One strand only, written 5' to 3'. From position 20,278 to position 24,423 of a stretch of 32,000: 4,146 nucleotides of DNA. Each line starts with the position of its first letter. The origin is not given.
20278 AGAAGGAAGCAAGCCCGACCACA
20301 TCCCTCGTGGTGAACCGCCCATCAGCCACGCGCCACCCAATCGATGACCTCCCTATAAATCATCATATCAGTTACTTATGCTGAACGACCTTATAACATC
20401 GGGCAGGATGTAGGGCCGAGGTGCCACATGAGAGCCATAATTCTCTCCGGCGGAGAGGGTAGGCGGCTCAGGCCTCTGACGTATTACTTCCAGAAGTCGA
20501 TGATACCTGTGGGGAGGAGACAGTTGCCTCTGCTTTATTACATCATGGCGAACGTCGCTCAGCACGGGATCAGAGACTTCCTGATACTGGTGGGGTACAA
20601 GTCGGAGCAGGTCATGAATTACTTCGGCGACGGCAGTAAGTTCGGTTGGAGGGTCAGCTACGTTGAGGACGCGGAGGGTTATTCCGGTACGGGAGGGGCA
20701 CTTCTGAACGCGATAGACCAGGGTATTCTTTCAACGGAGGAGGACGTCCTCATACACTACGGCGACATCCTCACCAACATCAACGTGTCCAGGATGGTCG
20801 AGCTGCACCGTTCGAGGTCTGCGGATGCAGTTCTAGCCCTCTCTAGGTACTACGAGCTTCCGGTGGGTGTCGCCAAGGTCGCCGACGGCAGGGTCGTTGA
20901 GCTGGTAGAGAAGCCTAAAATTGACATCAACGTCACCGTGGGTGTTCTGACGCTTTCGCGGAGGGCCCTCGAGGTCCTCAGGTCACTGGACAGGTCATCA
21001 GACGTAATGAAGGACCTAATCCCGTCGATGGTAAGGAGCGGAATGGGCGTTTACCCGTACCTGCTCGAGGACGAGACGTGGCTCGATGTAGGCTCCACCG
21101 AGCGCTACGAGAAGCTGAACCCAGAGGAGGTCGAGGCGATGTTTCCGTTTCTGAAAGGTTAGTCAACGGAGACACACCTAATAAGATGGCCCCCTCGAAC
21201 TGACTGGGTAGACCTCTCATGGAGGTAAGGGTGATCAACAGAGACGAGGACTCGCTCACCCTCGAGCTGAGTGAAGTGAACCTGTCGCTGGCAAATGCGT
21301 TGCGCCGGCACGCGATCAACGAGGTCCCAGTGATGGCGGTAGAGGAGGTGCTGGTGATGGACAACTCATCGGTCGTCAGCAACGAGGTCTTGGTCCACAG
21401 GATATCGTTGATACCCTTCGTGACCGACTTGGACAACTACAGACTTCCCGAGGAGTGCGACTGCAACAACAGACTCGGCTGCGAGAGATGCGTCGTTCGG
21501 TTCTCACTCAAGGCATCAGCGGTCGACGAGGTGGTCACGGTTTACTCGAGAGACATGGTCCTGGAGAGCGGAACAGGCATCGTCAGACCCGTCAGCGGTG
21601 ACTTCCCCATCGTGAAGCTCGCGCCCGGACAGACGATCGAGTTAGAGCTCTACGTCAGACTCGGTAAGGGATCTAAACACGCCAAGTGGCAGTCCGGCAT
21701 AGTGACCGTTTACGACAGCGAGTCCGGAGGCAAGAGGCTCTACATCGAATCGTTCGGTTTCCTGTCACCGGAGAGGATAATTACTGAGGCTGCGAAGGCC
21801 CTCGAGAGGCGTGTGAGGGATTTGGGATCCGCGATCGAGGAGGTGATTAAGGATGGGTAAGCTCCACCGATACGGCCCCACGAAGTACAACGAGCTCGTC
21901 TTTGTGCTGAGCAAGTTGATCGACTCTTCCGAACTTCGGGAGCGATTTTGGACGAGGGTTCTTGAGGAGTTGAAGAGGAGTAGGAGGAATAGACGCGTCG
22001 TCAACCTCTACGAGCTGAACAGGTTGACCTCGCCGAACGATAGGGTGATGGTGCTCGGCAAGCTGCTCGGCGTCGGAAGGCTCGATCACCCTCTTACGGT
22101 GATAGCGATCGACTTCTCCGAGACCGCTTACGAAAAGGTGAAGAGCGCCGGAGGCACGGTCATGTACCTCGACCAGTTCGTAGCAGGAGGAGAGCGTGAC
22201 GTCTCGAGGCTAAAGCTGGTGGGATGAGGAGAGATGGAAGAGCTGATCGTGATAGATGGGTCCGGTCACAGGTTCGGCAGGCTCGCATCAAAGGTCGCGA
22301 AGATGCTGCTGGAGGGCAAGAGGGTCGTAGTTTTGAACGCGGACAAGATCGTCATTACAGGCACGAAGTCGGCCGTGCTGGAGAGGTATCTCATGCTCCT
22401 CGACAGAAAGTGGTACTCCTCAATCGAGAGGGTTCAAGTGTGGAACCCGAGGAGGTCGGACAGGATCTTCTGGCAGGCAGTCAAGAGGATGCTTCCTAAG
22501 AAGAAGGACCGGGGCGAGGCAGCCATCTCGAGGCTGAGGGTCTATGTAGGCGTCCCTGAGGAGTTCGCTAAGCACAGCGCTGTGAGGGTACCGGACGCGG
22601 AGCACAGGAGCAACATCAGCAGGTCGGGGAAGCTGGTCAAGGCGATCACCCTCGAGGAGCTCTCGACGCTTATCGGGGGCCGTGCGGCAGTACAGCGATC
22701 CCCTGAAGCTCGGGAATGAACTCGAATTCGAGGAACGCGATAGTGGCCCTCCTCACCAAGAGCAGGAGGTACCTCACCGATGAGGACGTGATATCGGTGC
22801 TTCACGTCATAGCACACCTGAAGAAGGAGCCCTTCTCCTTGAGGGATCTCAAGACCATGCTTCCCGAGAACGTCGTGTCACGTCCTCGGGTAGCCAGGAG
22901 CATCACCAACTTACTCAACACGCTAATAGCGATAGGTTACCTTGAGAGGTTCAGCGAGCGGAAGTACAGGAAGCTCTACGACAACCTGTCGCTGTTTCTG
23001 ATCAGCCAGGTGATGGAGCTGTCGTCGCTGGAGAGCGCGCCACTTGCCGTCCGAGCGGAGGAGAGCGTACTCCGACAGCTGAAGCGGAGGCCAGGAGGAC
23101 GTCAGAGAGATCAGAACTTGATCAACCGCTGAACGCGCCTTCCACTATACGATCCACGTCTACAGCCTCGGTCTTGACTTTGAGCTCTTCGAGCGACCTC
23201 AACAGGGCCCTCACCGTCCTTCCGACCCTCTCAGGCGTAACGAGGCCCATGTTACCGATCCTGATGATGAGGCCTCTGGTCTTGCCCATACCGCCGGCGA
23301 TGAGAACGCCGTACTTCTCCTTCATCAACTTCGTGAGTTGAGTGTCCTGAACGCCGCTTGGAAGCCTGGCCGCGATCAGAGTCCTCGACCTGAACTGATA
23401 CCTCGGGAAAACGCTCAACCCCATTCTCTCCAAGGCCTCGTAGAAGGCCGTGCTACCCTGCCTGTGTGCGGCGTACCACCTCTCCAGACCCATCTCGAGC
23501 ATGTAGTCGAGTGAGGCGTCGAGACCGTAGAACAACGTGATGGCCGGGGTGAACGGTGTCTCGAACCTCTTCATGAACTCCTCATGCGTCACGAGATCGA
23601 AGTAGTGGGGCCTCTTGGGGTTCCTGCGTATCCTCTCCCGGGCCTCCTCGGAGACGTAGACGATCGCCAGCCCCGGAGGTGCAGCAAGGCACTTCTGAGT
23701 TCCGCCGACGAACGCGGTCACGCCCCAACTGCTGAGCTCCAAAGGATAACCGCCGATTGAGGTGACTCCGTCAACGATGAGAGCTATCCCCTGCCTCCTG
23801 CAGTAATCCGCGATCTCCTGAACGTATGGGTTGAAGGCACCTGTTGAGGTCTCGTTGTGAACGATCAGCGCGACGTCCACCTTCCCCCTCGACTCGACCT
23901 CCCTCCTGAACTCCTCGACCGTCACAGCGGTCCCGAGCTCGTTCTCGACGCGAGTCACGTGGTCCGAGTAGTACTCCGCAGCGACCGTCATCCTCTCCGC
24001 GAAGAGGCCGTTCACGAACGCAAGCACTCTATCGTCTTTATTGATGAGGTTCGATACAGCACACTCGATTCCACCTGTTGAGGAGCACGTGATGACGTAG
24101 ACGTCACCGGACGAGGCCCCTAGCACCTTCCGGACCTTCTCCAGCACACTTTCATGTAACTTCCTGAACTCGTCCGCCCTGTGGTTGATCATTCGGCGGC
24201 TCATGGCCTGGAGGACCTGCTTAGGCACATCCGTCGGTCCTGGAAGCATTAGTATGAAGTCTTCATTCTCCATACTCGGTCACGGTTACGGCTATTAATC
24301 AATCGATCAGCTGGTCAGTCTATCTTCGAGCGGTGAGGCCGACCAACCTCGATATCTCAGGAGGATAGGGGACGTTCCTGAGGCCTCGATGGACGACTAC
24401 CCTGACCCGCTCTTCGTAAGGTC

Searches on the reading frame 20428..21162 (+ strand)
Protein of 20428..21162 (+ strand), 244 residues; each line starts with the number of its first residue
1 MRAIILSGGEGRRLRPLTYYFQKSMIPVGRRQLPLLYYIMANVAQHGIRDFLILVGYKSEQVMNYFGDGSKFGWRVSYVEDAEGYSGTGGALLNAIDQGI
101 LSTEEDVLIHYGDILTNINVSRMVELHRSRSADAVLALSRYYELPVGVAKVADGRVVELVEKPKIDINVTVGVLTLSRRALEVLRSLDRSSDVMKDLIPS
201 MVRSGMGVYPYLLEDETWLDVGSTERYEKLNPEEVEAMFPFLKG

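Call 5: search_protein_families(library=pfam, proteins=[window:20428-21162:+])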
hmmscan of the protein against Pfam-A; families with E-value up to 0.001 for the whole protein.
window:20428-21162:+ (244 aa): 2 families
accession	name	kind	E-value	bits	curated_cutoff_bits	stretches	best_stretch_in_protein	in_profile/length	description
PF00483.29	NTP_transferase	-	2.2e-34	119.6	21.2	1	3-232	2-240/245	Nucleotidyl transferase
PF12804.13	NTP_transf_3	-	3.8e-09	37.3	27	1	3-140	1-124/160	MobA-like NTP transferase domain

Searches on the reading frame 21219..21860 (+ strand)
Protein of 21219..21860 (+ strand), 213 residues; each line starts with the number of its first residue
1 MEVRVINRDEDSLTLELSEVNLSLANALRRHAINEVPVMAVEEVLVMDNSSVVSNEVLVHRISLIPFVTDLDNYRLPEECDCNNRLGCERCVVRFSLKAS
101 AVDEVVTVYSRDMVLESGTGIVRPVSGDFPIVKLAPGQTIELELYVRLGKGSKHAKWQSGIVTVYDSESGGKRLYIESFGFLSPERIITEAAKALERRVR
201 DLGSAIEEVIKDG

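Call 5: search_protein_families(library=pfam, proteins=[window:21219-21860:+])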
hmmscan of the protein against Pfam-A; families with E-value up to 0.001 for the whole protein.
window:21219-21860:+ (213 aa): 2 families
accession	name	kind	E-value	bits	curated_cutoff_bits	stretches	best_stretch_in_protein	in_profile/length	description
PF01000.31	RNA_pol_A_bac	-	1.2e-15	58.2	33.9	1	58-156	6-101/119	RNA polymerase Rpb3/RpoA insert domain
PF01193.29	RNA_pol_L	-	1.3e-09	38.1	24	1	15-197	2-72/74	RNA polymerase Rpb3/Rpb11 dimerisation domain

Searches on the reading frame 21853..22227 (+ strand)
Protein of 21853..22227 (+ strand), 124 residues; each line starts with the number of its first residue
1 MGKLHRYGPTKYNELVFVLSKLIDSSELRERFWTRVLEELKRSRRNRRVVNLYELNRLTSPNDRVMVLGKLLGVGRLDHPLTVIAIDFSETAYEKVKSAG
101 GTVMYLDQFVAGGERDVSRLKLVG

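Call 57: search_protein_families(library=pfam, proteins=[window:21853-22227:+], max_evalue=0.001)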
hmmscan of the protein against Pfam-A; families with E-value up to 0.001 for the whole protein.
window:21853-22227:+ (124 aa): 2 families
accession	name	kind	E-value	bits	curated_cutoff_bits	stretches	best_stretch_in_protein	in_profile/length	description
PF00828.25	Ribosomal_L27A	-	9.7e-10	39.2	21.5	1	42-103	16-71/72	Ribosomal proteins 50S-L15, 50S-L18e, 60S-L27A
PF17135.9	Ribosomal_L18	-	2e-07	31.1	28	1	29-110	40-127/188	Ribosomal protein 60S L18 and 50S L18e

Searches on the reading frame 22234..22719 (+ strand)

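Call 57: search_protein_families(library=pfam, proteins=[window:22234-22719:+], max_evalue=0.001)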
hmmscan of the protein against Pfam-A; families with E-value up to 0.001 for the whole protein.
window:22234-22719:+ (161 aa): 1 family
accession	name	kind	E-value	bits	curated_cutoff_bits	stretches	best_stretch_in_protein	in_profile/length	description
PF00572.24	Ribosomal_L13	-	1.3e-20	74.2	23.8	1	3-109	2-118/119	Ribosomal protein L13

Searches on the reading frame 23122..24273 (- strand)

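Call 5: search_protein_families(library=pfam, proteins=[window:23122-24273:-])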
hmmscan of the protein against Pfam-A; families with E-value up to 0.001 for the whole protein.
window:23122-24273:- (383 aa): 1 family
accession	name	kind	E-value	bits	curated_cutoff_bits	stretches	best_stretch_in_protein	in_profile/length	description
PF00266.25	Aminotran_5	-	1.3e-29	103.8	21.5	1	11-328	6-338/371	Aminotransferase class-V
